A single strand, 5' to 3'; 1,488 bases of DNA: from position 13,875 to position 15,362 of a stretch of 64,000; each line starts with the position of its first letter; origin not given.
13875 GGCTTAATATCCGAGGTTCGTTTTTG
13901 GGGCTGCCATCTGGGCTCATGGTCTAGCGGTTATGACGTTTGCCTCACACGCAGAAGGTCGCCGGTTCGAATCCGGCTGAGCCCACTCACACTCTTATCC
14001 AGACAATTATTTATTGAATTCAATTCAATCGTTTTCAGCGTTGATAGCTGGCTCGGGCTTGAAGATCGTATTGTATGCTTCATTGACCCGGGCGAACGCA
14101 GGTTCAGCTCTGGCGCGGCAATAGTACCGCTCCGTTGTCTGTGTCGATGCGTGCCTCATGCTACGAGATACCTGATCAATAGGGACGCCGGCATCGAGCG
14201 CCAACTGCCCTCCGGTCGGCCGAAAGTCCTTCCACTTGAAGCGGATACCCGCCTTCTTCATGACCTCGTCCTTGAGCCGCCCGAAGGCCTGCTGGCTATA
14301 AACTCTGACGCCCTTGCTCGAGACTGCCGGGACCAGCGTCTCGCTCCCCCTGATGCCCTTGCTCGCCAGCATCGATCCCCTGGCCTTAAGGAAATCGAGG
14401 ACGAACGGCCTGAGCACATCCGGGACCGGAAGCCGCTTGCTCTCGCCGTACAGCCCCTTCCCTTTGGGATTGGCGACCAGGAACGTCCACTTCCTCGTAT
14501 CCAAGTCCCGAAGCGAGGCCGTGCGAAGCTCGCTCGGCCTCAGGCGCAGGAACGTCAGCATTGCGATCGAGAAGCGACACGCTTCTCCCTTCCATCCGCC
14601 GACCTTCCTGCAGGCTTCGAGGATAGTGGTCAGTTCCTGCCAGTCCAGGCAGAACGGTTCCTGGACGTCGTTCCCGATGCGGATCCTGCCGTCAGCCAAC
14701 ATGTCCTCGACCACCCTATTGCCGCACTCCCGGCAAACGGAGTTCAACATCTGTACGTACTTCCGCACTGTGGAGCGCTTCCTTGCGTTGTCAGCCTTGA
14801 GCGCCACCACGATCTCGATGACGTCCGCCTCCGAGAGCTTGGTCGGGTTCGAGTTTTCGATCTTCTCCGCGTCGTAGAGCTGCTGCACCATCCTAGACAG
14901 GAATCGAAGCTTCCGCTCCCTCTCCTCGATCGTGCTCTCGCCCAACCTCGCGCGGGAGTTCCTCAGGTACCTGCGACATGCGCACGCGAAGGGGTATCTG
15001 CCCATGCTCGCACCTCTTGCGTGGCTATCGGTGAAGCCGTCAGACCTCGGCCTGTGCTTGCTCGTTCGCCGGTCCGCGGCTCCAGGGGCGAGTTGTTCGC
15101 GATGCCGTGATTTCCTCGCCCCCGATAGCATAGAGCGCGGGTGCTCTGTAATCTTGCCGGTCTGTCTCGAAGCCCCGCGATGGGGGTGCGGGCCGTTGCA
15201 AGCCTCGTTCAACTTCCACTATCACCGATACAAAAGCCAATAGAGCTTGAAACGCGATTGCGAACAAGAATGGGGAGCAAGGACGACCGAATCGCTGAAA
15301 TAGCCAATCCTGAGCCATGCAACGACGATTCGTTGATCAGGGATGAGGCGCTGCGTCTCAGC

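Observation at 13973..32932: tRNA-Val 3' end is repeated 18.9 kb downstream: integrase-linked att-like repeats enclose the whole haem / F430 / nickel block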

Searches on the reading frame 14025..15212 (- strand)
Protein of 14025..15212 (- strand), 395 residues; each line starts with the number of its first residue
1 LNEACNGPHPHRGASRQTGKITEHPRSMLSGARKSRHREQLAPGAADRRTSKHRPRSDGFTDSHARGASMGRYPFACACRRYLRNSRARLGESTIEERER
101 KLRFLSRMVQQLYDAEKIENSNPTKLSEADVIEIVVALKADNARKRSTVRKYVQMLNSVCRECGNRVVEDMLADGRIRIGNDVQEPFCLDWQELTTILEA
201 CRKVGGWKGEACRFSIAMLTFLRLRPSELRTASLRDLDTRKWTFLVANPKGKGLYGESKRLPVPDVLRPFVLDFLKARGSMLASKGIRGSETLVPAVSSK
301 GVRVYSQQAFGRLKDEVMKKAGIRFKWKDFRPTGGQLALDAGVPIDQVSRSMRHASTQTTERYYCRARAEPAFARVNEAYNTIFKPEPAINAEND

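Call 7: search_protein_families(library=ncbifam, proteins=[window:14025-15212:-])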
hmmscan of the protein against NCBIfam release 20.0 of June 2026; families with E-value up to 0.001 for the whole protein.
window:14025-15212:- (395 aa): 1 family
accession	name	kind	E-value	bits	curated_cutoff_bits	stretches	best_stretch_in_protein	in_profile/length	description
NF040815.2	recomb_XerA_Arch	equivalog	3.9e-09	36.5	220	1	107-364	22-252/263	site-specific tyrosine recombinase/integron integrase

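Call 11: find_encoding_contigs(protein=window:14025-15005:-, flank=10000, max_places=10)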
Protein window:14025-15005:- (326 aa): 1 contig read that carries it; 1 place shown.
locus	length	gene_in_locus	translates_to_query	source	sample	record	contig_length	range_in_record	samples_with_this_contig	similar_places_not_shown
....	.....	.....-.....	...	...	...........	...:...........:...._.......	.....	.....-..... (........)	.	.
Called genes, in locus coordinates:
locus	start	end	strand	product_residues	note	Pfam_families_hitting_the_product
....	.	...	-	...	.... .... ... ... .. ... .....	-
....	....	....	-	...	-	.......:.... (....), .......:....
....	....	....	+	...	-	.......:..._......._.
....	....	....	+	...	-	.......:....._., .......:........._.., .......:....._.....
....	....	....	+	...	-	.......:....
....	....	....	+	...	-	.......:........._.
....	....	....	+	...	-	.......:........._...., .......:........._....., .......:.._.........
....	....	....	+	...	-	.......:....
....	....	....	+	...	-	-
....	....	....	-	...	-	-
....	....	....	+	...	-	-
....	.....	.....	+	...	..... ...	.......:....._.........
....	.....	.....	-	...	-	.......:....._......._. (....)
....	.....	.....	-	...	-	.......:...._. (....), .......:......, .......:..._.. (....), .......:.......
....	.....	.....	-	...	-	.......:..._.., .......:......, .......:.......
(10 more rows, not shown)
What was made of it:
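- The source is a metagenome contig (call 11).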

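Call 22: find_homologous_proteins(query=window:14025-15005:-, max_evalue=0.00001)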
Query window:14025-15005:- (326 aa): 67 proteins with E <= 0.00001 among 2246 candidates.
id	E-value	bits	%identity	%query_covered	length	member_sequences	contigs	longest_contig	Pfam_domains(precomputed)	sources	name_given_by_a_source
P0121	1.3e-215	733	100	100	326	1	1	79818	PF00589.28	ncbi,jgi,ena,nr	ncbi:MAG TPA: site-specific integrase [Methanomassiliicoccales archaeon]|nr:site-specific integrase 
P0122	6.3e-170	583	78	100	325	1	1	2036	PF00589.28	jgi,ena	-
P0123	2.4e-169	581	78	100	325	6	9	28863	-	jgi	jgi:integrase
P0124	3.8e-167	574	77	100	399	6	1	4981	PF00589.28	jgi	-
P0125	6.1e-163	560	75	100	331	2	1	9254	PF00589.28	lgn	-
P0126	4.0e-150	518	72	100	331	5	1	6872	PF00589.28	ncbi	ncbi:MAG: site-specific integrase, partial [Methanomassiliicoccales archaeon]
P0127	2.0e-149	516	72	100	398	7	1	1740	PF00589.28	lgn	-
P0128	8.0e-149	514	69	100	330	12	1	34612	-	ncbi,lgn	-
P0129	1.3e-148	513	69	99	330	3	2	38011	PF00589.28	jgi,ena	-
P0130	3.5e-147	508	70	100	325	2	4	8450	PF00589.28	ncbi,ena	-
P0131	6.4e-147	507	70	99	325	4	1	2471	PF00589.28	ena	-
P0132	6.1e-146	504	68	100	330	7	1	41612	-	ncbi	-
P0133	1.8e-143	496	67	99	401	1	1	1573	-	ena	-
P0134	3.5e-143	495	68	100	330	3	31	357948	-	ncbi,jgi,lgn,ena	jgi:integrase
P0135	7.5e-143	494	68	100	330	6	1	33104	-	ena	-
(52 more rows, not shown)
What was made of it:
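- About 50 homologues at 55-78% identity (call 22).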

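Call 23: find_encoding_contigs(protein=P0123, flank=10000, max_places=10)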
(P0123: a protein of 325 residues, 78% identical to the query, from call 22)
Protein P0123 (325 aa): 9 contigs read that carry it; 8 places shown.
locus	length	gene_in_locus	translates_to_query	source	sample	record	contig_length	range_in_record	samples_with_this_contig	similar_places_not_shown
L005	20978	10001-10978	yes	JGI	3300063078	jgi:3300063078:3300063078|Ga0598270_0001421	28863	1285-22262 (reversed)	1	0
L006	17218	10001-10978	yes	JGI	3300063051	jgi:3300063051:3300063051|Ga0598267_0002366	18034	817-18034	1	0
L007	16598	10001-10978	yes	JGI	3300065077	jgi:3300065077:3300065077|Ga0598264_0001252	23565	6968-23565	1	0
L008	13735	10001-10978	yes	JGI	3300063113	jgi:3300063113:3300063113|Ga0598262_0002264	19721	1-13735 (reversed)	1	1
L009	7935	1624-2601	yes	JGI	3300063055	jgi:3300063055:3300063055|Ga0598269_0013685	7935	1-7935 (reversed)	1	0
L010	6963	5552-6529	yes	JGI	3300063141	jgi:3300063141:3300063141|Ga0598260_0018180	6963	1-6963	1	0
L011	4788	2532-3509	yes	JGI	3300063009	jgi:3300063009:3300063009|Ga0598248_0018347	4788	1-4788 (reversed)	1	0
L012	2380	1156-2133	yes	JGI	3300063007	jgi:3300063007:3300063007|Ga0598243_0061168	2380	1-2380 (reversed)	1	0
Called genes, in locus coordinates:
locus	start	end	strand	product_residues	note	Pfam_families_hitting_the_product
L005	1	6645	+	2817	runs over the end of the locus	PF05593:RHS_repeat (weak), PF25023:TEN_YD-shell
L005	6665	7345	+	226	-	-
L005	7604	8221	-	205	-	-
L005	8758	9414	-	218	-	-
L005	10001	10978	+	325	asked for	-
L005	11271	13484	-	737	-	PF20773:InhA-like_MAM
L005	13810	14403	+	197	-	PF01988:VIT1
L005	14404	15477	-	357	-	PF00586:AIRS, PF02769:AIRS_C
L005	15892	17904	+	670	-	PF05378:Hydant_A_N, PF13941:MutL (faint), PF01968:Hydantoinase_A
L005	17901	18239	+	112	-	PF08859:DGC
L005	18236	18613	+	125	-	PF08859:DGC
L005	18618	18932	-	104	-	-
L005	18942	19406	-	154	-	-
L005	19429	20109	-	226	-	PF01656:CbiA (weak), PF02492:cobW, PF03205:MobB (weak), PF03308:MeaB (faint)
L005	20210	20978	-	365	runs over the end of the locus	PF01208:URO-D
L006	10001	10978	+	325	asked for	-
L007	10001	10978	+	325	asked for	-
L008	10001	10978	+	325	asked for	-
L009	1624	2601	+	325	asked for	-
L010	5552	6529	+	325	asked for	-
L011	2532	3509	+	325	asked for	-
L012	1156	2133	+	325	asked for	-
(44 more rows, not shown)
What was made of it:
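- On tRNA-targeting integrative element (type II archaeal / lambda-like): A related element with the identical integrase does occur at two tRNA genes (call 23).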

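Call 24: find_encoding_contigs(protein=P0134, flank=10000, max_places=10)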
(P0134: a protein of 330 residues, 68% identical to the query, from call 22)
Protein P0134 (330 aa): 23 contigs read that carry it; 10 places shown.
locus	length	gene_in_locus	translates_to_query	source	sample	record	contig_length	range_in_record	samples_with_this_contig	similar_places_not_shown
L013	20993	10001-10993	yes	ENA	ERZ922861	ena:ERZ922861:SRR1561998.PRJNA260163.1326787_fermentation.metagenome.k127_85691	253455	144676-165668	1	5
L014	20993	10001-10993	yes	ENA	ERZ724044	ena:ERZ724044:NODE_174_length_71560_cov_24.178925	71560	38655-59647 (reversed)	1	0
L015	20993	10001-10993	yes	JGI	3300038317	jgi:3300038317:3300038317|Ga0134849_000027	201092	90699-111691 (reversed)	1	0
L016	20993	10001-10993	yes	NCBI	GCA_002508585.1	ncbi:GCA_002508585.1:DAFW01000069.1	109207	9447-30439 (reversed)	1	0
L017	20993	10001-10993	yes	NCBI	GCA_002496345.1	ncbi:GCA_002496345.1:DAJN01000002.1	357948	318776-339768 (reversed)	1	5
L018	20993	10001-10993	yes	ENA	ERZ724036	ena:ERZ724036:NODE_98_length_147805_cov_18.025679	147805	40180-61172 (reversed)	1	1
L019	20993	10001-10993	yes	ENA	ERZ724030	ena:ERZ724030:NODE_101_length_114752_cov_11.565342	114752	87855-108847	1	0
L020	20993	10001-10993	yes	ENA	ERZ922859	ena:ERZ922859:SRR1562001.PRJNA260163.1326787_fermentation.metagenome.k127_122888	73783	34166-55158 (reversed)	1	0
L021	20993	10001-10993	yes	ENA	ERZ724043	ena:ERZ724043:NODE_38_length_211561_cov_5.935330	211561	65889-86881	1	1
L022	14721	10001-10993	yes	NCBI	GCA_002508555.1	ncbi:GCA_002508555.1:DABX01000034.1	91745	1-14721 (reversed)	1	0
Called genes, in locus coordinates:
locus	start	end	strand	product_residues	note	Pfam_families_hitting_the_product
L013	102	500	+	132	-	-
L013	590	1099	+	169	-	-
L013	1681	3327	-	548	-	-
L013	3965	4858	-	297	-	PF13737:DDE_Tnp_1_5, PF01609:DDE_Tnp_1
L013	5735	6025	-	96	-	-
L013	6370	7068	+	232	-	-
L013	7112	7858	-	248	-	-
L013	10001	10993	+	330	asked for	-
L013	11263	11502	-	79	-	-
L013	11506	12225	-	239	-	PF00106:adh_short, PF08659:KR, PF01370:Epimerase (weak), PF13561:adh_short_C2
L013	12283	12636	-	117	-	-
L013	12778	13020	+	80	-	-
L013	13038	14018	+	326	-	PF00814:TsaD, PF22521:HypF_C_2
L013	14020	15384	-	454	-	PF01368:DHH, PF02272:DHHA1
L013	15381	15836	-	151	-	PF08069:Ribosomal_S13_N, PF00312:Ribosomal_S15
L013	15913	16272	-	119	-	PF00293:NUDIX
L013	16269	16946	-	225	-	PF01269:Fibrillarin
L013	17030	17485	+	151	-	-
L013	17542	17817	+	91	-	-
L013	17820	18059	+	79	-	-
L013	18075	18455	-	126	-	PF00011:HSP20 (weak)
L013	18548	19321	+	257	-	PF00459:Inositol_P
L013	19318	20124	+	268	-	PF01513:NAD_kinase, PF20143:NAD_kinase_C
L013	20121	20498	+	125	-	PF14464:Prok-JAB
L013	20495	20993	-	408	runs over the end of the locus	PF00483:NTP_transferase, PF12804:NTP_transf_3, PF00132:Hexapep (faint), PF24894:Hexapep_GlmU (faint), PF25084:LbH_EIF2B (weak), PF25087:GMPPB_C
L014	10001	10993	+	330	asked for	-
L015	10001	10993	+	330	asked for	-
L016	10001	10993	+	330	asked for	-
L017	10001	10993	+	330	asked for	-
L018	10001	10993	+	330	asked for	-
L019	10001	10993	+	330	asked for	-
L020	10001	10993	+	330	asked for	-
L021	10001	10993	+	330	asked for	-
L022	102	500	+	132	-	-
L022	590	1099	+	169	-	-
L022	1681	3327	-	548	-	-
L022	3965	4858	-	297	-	PF13737:DDE_Tnp_1_5, PF01609:DDE_Tnp_1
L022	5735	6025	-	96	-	-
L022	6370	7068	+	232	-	-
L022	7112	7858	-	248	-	-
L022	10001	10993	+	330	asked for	-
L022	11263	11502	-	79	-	-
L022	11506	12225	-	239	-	PF00106:adh_short, PF08659:KR, PF01370:Epimerase (weak), PF13561:adh_short_C2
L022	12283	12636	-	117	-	-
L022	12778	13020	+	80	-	-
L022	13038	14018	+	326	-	PF00814:TsaD, PF22521:HypF_C_2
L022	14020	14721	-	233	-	?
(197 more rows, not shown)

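Call 58: list_cluster_members(proteins=[window:14025-15005:-, window:16289-16669:-, window:15809-16270:+, window:15222-15782:-, window:16801-17589:-, window:19217-20497:-, window:20494-21471:-, window:21422-22729:-, window:22713-23474:-, window:23595-23993:+])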
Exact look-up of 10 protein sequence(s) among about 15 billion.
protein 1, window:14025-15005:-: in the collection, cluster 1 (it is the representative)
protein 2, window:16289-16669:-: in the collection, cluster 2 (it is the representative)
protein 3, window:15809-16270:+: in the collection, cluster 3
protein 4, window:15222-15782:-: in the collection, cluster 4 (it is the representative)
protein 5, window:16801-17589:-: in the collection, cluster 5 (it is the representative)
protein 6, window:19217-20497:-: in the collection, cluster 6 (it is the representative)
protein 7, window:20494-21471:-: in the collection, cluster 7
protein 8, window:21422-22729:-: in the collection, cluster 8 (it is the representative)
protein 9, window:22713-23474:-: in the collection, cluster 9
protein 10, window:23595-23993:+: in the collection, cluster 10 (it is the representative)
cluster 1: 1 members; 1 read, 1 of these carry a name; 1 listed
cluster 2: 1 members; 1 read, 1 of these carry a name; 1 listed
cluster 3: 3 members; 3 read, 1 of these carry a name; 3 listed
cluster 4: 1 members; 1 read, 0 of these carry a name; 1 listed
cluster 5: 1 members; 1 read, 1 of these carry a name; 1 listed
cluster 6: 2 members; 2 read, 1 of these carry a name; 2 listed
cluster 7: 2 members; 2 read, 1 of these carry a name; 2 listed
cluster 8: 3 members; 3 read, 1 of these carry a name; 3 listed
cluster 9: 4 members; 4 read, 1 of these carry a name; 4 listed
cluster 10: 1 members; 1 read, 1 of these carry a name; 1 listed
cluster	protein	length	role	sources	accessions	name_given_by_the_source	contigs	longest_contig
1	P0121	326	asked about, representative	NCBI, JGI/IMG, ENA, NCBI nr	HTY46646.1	MAG TPA: site-specific integrase [Methanomassiliicoccales archaeon] | site-specific integrase [Methanomassiliicoccales archaeon]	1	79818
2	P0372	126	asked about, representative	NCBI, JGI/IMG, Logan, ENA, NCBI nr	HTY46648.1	MAG TPA: hypothetical protein VMB46_03170 [Methanomassiliicoccales archaeon] | hypothetical protein [Methanomassiliicoccales archaeon]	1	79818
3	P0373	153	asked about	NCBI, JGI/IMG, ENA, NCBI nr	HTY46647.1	MAG TPA: hypothetical protein VMB46_03165 [Methanomassiliicoccales archaeon] | hypothetical protein [Methanomassiliicoccales archaeon]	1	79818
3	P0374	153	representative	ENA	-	-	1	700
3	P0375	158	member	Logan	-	-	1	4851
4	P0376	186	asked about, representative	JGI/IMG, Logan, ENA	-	-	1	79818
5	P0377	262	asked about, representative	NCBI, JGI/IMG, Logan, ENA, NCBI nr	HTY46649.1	MAG TPA: uroporphyrinogen-III synthase [Methanomassiliicoccales archaeon] | uroporphyrinogen-III synthase [Methanomassiliicoccales archaeon]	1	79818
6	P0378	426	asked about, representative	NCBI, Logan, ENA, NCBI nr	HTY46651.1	MAG TPA: glutamate-1-semialdehyde 2,1-aminomutase [Methanomassiliicoccales archaeon] | glutamate-1-semialdehyde 2,1-aminomutase [Methanomassiliicoccales archaeon]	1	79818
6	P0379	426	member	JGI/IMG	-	-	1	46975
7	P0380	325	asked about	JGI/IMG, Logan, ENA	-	-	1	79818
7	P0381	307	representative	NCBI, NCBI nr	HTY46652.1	MAG TPA: porphobilinogen synthase [Methanomassiliicoccales archaeon] | porphobilinogen synthase [Methanomassiliicoccales archaeon]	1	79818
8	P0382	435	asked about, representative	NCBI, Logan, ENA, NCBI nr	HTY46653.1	MAG TPA: glutamyl-tRNA reductase [Methanomassiliicoccales archaeon] | glutamyl-tRNA reductase [Methanomassiliicoccales archaeon]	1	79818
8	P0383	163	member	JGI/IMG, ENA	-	-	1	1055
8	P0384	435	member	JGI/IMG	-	-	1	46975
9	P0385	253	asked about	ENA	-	-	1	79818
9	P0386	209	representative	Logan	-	-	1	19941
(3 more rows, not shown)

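Call 59: find_encoding_contigs(protein=P0386, flank=10000, max_places=6)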
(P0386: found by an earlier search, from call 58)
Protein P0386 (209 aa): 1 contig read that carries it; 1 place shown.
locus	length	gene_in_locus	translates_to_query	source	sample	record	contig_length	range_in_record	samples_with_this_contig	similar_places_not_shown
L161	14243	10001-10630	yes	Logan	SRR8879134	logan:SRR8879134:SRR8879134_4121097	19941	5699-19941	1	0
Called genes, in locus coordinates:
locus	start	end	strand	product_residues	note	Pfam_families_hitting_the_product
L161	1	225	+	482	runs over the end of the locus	PF13396:PLDc_N, PF13091:PLDc_2, PF00614:PLDc (faint), PF13091:PLDc_2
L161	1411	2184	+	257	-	PF01891:CbiM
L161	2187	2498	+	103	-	-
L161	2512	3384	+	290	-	PF02361:CbiQ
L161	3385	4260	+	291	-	PF00005:ABC_tran, PF02463:SMC_N (faint), PF13175:AAA_15 (faint), PF13304:AAA_21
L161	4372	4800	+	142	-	PF01402:RHH_1 (weak), PF08753:NikR_C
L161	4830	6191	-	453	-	PF01656:CbiA, PF13500:AAA_26, PF07685:GATase_3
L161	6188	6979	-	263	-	PF00142:Fer4_NifH, PF01656:CbiA, PF02374:ArsA_ATPase (weak), PF10609:ParA, PF13614:AAA_31 (weak)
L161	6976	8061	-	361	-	PF00148:Oxidored_nitro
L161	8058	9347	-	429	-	-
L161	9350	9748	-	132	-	PF06180:CbiK (weak), PF01903:CbiX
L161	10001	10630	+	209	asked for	PF13241:NAD_binding_7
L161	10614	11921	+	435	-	PF05201:GlutR_N, PF01488:Shikimate_DH, PF00745:GlutR_dimer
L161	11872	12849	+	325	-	PF00490:ALAD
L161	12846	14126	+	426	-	PF00202:Aminotran_3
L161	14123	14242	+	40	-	?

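Call 61: find_encoding_contigs(protein=P0375, flank=10000, max_places=6)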
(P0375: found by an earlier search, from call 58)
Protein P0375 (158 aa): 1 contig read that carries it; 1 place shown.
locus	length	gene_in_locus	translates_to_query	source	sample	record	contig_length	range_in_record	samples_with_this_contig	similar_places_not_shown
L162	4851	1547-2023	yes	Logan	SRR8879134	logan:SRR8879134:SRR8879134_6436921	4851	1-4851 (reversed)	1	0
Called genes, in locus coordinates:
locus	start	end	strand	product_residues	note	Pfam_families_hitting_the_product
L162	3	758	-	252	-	?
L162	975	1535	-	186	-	-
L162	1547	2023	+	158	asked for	-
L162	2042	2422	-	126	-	-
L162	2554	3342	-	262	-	PF02602:HEM4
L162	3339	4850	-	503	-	?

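Call 69: find_related_loci(query=A6, collection=viral_contigs, flank=10000)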
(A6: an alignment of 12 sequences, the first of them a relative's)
Query A6 (326 aa) in viral_contigs; peptide patterns used: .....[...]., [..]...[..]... (x = any residue, [..] = any of these).
113 stretches matched a pattern, but none encodes a relative of the query by tblastn (E <= 1e-3).

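Call 77: search_dna_similar(query=window:14025-15005:-, collection=phages, mode=protein, max_evalue=0.001, max_rows=10)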
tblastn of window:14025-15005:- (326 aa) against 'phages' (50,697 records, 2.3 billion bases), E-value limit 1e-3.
No match.
